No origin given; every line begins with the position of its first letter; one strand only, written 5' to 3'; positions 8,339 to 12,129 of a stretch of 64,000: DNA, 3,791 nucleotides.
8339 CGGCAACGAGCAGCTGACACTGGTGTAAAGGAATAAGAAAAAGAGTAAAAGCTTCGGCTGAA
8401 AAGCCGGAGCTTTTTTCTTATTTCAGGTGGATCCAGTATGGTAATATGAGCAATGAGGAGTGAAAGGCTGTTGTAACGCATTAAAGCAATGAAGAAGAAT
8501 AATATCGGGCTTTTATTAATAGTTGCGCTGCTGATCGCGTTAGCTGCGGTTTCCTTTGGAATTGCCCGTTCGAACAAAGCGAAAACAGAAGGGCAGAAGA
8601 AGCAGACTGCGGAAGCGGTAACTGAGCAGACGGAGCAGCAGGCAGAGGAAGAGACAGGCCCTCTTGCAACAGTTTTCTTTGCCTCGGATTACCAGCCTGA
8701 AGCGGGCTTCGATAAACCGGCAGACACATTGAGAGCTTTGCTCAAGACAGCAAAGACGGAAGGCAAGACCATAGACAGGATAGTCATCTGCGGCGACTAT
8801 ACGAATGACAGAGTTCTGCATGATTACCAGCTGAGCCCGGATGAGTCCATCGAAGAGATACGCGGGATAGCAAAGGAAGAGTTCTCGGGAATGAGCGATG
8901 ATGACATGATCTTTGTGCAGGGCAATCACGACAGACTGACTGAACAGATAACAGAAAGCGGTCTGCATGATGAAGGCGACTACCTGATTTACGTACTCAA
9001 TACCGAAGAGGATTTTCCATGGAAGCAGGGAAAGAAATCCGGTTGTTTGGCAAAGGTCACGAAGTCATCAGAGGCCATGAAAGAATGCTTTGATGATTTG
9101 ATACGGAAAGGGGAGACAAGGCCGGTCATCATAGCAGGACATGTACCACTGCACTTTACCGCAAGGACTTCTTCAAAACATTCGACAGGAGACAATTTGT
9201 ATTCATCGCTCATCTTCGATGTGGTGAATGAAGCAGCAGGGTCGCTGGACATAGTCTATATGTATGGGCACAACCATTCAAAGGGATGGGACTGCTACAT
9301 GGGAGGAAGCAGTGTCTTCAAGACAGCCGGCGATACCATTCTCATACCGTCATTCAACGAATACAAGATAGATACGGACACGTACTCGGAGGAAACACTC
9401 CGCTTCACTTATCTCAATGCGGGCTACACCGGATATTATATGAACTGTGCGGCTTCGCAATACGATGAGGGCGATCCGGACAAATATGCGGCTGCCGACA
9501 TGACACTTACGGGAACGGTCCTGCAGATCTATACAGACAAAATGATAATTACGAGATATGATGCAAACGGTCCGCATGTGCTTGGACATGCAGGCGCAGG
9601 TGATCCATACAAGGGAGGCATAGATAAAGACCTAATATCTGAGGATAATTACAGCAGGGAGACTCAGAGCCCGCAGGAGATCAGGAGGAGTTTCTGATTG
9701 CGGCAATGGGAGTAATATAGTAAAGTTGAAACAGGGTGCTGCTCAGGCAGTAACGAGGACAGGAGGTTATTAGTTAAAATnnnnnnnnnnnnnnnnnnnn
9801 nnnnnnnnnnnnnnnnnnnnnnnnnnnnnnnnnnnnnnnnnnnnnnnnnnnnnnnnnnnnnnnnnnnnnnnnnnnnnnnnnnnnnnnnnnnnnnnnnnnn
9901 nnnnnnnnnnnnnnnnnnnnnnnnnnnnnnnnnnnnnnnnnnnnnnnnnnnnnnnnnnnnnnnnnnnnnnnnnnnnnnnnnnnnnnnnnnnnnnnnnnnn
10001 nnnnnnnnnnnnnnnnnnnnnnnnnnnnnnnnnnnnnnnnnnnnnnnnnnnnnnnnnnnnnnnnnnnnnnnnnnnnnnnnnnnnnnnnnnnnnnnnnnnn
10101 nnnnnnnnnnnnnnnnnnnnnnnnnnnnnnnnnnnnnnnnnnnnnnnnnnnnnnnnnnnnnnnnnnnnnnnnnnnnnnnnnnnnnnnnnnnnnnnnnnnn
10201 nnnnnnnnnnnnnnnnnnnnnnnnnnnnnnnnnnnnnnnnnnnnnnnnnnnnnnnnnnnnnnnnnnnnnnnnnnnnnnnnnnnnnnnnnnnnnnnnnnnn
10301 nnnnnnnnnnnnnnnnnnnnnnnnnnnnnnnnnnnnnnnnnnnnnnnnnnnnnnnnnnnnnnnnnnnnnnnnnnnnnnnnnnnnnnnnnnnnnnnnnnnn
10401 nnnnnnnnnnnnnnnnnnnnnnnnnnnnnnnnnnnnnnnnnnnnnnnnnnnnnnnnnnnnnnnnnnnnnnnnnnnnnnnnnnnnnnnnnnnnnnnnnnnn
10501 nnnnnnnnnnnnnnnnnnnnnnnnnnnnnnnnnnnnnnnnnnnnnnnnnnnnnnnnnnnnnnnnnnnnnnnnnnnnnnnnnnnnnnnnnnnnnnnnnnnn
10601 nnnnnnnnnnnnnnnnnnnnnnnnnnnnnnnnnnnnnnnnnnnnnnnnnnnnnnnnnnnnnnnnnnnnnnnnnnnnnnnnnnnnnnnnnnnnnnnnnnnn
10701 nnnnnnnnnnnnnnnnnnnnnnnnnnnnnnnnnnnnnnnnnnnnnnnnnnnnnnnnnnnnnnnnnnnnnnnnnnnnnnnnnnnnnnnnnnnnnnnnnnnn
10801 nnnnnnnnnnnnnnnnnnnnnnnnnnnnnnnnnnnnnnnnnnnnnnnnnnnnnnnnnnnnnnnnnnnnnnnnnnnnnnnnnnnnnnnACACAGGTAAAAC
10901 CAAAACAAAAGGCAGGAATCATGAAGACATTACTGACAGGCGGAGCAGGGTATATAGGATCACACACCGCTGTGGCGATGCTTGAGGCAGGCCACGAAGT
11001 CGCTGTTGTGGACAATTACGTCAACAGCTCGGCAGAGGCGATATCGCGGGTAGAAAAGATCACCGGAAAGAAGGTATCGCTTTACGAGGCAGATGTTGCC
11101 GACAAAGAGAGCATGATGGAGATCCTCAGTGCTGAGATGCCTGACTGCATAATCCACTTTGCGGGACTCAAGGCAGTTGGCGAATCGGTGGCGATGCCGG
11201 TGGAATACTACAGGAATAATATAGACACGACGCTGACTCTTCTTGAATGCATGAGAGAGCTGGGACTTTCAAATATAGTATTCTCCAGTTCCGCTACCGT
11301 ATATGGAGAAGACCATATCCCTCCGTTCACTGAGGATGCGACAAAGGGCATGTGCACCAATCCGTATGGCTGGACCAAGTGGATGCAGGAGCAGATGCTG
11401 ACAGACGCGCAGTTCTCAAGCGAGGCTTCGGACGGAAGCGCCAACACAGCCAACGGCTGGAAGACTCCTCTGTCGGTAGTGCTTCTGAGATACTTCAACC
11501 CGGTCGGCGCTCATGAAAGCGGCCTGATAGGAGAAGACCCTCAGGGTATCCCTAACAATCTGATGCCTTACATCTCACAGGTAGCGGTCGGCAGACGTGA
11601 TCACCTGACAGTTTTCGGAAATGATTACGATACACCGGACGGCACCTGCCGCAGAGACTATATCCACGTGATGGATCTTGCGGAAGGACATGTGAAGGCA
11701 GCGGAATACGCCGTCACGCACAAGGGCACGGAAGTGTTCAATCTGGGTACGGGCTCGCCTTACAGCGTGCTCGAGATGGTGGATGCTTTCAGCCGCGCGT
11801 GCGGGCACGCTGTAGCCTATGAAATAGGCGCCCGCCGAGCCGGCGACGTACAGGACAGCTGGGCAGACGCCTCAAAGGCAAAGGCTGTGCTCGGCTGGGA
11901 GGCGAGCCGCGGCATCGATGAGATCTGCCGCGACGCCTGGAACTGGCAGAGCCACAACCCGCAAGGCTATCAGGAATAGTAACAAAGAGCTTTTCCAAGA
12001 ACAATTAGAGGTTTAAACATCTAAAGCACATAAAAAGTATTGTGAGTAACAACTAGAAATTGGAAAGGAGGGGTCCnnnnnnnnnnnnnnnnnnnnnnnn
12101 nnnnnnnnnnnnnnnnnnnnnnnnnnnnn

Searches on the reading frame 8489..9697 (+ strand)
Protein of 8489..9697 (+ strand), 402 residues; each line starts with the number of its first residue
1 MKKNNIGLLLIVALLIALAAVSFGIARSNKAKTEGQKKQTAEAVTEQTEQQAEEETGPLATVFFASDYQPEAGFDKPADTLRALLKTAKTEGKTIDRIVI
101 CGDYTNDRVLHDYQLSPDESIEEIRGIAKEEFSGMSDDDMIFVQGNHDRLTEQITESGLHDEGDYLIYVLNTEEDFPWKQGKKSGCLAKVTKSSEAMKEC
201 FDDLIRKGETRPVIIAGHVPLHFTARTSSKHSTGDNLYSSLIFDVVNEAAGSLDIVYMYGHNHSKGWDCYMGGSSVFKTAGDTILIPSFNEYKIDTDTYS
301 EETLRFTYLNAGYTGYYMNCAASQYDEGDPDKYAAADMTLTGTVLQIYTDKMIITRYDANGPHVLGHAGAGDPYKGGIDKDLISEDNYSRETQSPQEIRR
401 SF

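Call 17: search_protein_families(library=pfam, proteins=[window:8489-9697:+])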
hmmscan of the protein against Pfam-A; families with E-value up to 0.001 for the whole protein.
window:8489-9697:+ (402 aa): 1 family
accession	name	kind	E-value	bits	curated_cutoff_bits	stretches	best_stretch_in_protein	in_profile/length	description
PF00149.33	Metallophos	-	1.1e-08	36.1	21.5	1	78-264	15-190/191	Calcineurin-like phosphoesterase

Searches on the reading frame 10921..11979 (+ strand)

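Call 17: search_protein_families(library=pfam, proteins=[window:10921-11979:+])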
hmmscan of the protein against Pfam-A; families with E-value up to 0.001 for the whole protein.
window:10921-11979:+ (352 aa): 13 families
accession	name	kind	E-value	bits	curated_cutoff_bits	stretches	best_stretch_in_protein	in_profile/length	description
PF16363.11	GDP_Man_Dehyd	-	1.3e-52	179.8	27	1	4-338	1-331/332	GDP-mannose 4,6 dehydratase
PF01370.27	Epimerase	-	1.1e-49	169.5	20.9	1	4-276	2-240/240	NAD dependent epimerase/dehydratase family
PF01073.25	3Beta_HSD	-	2.7e-14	53.3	22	1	5-163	2-160/280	3-beta hydroxysteroid dehydrogenase/isomerase family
PF02719.21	Polysacc_synt_2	-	1.2e-11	44.7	20.2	1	4-124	2-128/293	Polysaccharide biosynthesis protein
PF04321.23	RmlD_sub_bind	-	9.1e-11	41.8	27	1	1-162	1-138/287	RmlD substrate binding domain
PF00106.31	adh_short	-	3.9e-07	30.2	26.6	1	4-93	4-97/195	short chain dehydrogenase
PF08659.16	KR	-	2.6e-06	27.9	22.6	1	4-129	4-142/180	KR domain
PF07993.18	NAD_binding_4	-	1.6e-05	24.6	20.1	1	5-164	1-192/258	Male sterility protein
PF13561.12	adh_short_C2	-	5.5e-05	23.3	27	1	12-105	8-105/236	Enoyl-(Acyl carrier protein) reductase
PF05368.20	NmrA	-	6e-05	23.2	27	1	4-123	6-106/298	NmrA-like family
PF02737.24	3HCDH_N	-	0.00017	22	22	1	8-71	6-69/180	3-hydroxyacyl-CoA dehydrogenase, NAD binding domain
PF03721.20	UDPG_MGDP_dh_N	-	0.00027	21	27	1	8-60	7-52/187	UDP-glucose/GDP-mannose dehydrogenase family, NAD binding domain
PF13460.12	NAD_binding_10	-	0.00053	20.4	27.2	1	7-137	1-113/184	NAD(P)H-binding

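Call 43: search_protein_families(library=ncbifam, proteins=[window:10921-11979:+], max_evalue=0.00001)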
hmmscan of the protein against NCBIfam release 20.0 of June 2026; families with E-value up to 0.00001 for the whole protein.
window:10921-11979:+ (352 aa): 37 families (the best 25 are shown)
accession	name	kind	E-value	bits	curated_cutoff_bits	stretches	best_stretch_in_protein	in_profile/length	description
NF007956.0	PRK10675.1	subfamily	5.7e-133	443.2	394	1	1-351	1-337/338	UDP-glucose 4-epimerase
TIGR01179.1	galE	equivalog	4.2e-126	420.3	262.3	1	3-349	2-331/332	UDP-glucose 4-epimerase GalE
TIGR01181.1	dTDP_gluc_dehyt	equivalog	1.6e-25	89.9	365.1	2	3-159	2-161/321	dTDP-glucose 4,6-dehydratase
TIGR02197.1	heptose_epim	equivalog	1.2e-24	87.1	274.6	1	4-296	2-262/316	ADP-glyceromanno-heptose 6-epimerase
TIGR04180.1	EDH_00030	hypoth_equivalog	1.4e-24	86.7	475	1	4-328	2-294/297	NAD-dependent 4,6-dehydratase LegB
NF043036.1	ErythonDh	equivalog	2.2e-18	66.5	325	1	1-162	1-162/321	D-erythronate dehydrogenase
TIGR02622.1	CDP_4_6_dhtase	equivalog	9e-16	57.9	278.45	1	2-140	6-146/352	CDP-glucose 4,6-dehydratase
NF007490.0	PRK10084.1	subfamily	3.6e-13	49.2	649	1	1-346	1-337/361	dTDP-glucose 4,6-dehydratase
NF007582.0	PRK10217.1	equivalog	9.6e-13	47.9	698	1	2-288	3-264/355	dTDP-glucose 4,6-dehydratase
NF041015.1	UDPsulfquin_syn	equivalog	1.8e-12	46.9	575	1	1-114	1-133/384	UDP-sulfoquinovose synthase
TIGR03466.1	HpnA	hypoth_equivalog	5.1e-12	45.3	367.65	1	1-162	1-154/327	hopanoid-associated sugar epimerase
NF011728.1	PRK15181.1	equivalog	1.1e-10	41.1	760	1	3-343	18-337/348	Vi polysaccharide biosynthesis UDP-N-acetylglucosaminuronic acid C-4 epimerase TviC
NF042422.1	oxyalk_red_OleD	equivalog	1.1e-09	38.2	580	1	1-160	1-150/329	2-alkyl-3-oxoalkanoate reductase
TIGR01472.1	gmd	equivalog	7.6e-09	35.2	415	1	3-154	3-160/342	GDP-mannose 4,6-dehydratase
NF047922.1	GDPFucSynFcl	equivalog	1.2e-08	34.8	500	1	240-345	202-303/308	GDP-L-fucose synthase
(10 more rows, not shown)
